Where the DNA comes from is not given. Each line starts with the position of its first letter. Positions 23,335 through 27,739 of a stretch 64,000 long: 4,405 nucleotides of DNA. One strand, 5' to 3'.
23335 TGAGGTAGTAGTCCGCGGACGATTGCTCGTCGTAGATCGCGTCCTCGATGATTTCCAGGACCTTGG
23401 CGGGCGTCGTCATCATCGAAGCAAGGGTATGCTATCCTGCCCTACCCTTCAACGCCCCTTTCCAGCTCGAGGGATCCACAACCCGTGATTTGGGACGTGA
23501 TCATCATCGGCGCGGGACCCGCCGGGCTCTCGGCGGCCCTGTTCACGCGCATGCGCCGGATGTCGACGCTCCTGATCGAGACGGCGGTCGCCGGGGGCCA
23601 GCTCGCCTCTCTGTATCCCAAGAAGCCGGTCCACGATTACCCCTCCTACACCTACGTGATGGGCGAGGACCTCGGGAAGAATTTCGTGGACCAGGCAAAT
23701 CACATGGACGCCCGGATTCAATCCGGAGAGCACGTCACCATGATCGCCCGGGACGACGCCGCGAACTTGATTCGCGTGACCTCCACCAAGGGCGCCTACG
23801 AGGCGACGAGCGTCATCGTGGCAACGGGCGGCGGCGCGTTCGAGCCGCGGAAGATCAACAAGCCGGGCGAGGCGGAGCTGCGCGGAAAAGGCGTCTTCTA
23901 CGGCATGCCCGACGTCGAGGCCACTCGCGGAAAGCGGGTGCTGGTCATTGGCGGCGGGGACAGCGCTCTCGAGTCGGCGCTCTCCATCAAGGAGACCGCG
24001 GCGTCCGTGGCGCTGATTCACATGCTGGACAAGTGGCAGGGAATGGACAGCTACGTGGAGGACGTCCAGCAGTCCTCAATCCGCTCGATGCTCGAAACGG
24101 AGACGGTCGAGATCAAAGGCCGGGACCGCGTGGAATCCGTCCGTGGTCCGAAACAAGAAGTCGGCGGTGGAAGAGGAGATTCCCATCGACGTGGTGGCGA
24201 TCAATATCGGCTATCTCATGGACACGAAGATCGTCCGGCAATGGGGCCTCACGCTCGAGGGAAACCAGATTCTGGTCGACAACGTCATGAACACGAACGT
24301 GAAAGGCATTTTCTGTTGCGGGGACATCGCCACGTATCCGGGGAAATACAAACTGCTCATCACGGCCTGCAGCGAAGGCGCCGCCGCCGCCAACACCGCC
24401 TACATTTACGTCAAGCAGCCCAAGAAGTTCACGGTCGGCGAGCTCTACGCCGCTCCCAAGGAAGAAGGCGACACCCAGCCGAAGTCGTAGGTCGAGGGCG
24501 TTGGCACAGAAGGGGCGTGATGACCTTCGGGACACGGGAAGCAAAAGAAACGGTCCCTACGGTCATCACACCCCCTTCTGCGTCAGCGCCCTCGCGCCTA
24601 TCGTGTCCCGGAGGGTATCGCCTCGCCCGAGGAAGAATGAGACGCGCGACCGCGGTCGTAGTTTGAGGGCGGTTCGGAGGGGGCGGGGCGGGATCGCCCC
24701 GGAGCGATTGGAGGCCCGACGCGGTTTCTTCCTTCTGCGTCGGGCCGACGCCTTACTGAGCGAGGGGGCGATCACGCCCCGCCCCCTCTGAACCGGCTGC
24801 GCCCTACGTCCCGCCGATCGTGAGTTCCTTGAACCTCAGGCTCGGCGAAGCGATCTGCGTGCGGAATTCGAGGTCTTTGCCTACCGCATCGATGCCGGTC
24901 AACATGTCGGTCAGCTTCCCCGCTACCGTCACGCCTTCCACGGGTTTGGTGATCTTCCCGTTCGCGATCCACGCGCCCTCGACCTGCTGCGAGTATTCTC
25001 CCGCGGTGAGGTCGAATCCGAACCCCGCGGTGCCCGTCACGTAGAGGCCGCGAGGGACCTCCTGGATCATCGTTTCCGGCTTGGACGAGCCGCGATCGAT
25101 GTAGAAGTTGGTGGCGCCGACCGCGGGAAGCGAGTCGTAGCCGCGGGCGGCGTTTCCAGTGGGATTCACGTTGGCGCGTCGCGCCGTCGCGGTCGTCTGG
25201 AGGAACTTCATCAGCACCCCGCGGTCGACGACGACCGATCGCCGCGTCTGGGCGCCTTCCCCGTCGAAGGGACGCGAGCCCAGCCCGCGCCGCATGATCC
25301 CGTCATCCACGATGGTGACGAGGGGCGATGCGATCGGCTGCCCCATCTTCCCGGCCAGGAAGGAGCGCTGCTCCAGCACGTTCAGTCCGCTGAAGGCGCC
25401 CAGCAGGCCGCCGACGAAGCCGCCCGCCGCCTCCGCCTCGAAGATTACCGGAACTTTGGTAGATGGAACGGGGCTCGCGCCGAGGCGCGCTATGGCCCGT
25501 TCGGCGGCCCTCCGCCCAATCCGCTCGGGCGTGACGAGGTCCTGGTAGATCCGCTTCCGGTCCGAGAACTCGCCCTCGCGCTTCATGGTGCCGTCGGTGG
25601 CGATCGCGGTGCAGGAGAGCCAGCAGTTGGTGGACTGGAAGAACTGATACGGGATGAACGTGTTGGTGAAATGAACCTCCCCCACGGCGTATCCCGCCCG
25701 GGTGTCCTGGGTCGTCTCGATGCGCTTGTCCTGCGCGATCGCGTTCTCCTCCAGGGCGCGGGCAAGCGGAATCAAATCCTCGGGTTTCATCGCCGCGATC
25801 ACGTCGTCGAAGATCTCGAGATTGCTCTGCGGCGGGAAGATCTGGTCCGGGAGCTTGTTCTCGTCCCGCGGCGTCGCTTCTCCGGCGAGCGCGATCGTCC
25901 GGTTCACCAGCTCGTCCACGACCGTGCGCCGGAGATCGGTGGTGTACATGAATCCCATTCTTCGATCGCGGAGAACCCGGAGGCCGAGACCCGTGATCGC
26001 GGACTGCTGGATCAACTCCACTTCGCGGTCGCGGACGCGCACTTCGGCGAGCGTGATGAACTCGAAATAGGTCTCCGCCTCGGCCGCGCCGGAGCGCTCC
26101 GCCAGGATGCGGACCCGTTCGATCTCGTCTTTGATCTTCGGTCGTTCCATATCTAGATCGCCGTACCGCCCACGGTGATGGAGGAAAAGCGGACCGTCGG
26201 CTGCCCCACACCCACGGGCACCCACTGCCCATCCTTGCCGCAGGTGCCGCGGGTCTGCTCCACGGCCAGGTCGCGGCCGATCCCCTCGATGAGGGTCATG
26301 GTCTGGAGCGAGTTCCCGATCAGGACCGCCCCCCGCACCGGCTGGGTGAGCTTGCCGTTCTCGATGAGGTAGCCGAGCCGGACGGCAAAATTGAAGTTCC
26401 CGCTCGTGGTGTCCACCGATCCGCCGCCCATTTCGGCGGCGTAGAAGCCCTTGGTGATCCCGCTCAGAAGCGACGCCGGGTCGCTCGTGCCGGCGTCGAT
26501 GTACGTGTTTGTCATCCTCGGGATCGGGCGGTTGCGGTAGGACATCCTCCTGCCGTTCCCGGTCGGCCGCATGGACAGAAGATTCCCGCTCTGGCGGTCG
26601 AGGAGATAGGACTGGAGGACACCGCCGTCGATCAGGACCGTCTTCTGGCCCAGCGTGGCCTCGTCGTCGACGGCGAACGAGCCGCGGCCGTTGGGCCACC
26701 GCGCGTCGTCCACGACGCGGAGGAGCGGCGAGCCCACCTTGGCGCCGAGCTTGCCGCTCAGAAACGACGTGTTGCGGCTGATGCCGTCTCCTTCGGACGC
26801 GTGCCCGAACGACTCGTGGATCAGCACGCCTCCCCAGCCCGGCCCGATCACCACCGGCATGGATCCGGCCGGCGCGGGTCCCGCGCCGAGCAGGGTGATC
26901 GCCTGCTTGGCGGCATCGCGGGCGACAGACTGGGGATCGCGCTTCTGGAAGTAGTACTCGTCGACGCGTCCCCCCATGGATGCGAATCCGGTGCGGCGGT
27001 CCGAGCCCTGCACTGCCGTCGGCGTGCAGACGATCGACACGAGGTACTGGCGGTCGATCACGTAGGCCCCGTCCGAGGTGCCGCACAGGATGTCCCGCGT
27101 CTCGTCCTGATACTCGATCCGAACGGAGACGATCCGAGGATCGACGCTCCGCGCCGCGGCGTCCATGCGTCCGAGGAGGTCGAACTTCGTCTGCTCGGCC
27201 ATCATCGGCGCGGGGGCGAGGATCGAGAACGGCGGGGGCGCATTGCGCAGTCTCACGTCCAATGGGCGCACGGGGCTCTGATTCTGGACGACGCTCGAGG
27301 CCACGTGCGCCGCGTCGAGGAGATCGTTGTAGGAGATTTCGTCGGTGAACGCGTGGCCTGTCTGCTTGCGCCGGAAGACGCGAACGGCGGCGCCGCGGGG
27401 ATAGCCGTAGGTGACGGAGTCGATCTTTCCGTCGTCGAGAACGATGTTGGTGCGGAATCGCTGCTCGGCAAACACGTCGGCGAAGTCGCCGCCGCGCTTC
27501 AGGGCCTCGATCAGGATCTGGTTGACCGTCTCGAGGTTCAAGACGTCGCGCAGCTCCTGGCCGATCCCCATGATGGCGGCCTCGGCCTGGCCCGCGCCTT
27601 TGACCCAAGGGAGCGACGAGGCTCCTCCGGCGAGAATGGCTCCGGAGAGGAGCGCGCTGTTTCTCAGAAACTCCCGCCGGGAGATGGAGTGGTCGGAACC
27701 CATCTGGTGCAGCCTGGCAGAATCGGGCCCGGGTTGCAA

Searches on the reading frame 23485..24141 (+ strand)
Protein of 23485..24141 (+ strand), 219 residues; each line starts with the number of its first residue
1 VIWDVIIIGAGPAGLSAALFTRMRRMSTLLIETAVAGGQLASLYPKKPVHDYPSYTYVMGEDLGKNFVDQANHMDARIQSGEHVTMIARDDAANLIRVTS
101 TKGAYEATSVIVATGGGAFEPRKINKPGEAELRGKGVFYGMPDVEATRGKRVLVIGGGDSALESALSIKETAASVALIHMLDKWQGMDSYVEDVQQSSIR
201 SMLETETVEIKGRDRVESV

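Call 48: search_protein_families(library=pfam, proteins=[window:23485-24141:+], max_evalue=0.0001)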
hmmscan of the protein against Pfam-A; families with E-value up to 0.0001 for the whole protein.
window:23485-24141:+ (219 aa): 11 families
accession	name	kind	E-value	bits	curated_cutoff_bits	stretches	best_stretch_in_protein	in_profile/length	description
PF13738.12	Pyr_redox_3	-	1.9e-24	86.9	30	1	70-218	90-237/305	Pyridine nucleotide-disulphide oxidoreductase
PF07992.20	Pyr_redox_2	-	3.2e-22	79.7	26.1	1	4-215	2-214/291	Pyridine nucleotide-disulphide oxidoreductase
PF03486.20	HI0933_like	-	2.2e-11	44.1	50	0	4-35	2-33/244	HI0933-like protein Rossmann domain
PF00070.33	Pyr_redox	-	4.7e-11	43.5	22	1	151-219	1-77/82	Pyridine nucleotide-disulphide oxidoreductase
PF00890.30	FAD_binding_2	-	6.2e-09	36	20.4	1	4-40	1-38/414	FAD binding domain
PF13434.12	Lys_Orn_oxgnase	-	9.3e-09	35.3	21.3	1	71-174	105-213/339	L-lysine 6-monooxygenase/L-ornithine 5-monooxygenase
PF01134.28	GIDA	-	1.1e-08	35.1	22.1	0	4-33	1-30/391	Glucose inhibited division protein A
PF12831.13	FAD_oxidored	-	5e-08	33.1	27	1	4-71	1-68/416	FAD dependent oxidoreductase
PF01266.30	DAO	-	9.6e-08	32.4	27.9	0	4-38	1-37/353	FAD dependent oxidoreductase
PF13450.12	NAD_binding_8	-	4.5e-07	30.5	21.9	1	7-59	1-54/68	NAD(P)-binding Rossmann-like domain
PF01946.23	Thi4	-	2.2e-05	24.3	26.2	0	3-38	18-54/235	Thi4 family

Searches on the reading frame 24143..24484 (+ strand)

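Call 48: search_protein_families(library=pfam, proteins=[window:24143-24484:+], max_evalue=0.0001)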
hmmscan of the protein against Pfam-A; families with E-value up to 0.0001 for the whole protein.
window:24143-24484:+ (114 aa): 1 family
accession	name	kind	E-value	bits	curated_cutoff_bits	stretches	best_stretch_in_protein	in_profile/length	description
PF07992.20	Pyr_redox_2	-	3.9e-11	43.4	26.1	1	10-79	223-291/291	Pyridine nucleotide-disulphide oxidoreductase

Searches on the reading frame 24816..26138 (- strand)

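Call 48: search_protein_families(library=pfam, proteins=[window:24816-26138:-], max_evalue=0.0001)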
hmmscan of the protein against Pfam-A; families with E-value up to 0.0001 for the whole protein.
window:24816-26138:- (441 aa): 3 families
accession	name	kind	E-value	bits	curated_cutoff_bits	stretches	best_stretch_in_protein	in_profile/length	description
PF19289.4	PmbA_TldD_3rd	-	6.3e-72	241.7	22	1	227-441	2-218/220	PmbA/TldA metallopeptidase C-terminal domain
PF01523.21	PmbA_TldD_1st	-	4.3e-10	40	20.9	1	21-85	1-65/65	PmbA/TldA metallopeptidase domain 1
PF19290.4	PmbA_TldD_2nd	-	4.5e-09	37.2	20.9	1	115-219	4-109/109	PmbA/TldA metallopeptidase central domain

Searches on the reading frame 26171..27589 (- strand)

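Call 48: search_protein_families(library=pfam, proteins=[window:26171-27589:-], max_evalue=0.0001)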
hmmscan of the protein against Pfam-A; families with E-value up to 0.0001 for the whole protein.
window:26171-27589:- (473 aa): 3 families
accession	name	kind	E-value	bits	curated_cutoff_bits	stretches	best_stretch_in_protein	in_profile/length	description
PF19289.4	PmbA_TldD_3rd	-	8.5e-64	215.2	22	1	242-473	2-218/220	PmbA/TldA metallopeptidase C-terminal domain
PF19290.4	PmbA_TldD_2nd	-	2.4e-17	63.8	20.9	1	132-234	8-109/109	PmbA/TldA metallopeptidase central domain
PF01523.21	PmbA_TldD_1st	-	2.6e-11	43.9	20.9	1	37-96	1-60/65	PmbA/TldA metallopeptidase domain 1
